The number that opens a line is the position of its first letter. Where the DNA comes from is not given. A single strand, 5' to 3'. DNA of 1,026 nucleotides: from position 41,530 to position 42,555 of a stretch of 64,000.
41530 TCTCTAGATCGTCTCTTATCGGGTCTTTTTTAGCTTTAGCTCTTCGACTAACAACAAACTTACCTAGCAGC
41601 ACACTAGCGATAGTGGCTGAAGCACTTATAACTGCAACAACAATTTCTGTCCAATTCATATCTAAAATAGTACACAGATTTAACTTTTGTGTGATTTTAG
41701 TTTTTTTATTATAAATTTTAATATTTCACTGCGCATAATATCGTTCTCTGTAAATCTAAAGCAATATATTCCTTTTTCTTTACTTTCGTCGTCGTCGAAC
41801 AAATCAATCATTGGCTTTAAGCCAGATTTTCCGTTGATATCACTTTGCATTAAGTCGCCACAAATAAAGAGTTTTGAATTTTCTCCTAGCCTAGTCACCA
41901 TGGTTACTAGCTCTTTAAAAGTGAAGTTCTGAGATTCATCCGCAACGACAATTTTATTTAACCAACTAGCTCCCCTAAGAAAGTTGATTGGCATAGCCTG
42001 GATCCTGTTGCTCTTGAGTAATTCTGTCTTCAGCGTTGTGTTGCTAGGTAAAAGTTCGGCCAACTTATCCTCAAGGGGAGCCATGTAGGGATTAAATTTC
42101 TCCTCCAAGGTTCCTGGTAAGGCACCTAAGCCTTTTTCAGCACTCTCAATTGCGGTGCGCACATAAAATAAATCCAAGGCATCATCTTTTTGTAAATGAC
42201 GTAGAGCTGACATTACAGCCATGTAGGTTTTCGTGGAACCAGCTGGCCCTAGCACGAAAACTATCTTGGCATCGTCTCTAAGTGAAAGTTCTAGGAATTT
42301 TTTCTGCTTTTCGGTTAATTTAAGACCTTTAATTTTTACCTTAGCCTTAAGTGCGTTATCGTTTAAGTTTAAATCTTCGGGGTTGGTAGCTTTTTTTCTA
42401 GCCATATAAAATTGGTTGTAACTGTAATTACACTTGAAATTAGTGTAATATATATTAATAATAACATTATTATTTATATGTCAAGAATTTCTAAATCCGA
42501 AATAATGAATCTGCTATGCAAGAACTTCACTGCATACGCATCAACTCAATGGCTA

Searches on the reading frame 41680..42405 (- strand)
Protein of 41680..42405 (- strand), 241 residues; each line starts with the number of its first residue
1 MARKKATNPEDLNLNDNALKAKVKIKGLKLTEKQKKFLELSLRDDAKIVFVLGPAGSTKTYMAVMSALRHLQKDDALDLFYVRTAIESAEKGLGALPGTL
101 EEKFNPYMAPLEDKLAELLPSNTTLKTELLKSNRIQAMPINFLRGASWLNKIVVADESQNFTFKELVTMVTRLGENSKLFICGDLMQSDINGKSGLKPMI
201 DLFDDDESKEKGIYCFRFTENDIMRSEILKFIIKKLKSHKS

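Call 53: search_protein_families(library=pfam, max_evalue=0.01, proteins=[window:41680-42405:-])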
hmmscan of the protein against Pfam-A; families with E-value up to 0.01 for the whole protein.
window:41680-42405:- (241 aa): 3 families
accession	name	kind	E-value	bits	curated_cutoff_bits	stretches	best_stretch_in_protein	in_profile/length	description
PF02562.22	PhoH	-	2.2e-47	161.6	27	1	30-234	5-202/205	PhoH-like protein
PF13604.12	AAA_30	-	9.5e-05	22.6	27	1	30-188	2-128/191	AAA domain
PF13245.12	AAA_19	-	0.00028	21.5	25.1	1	46-188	11-129/134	AAA domain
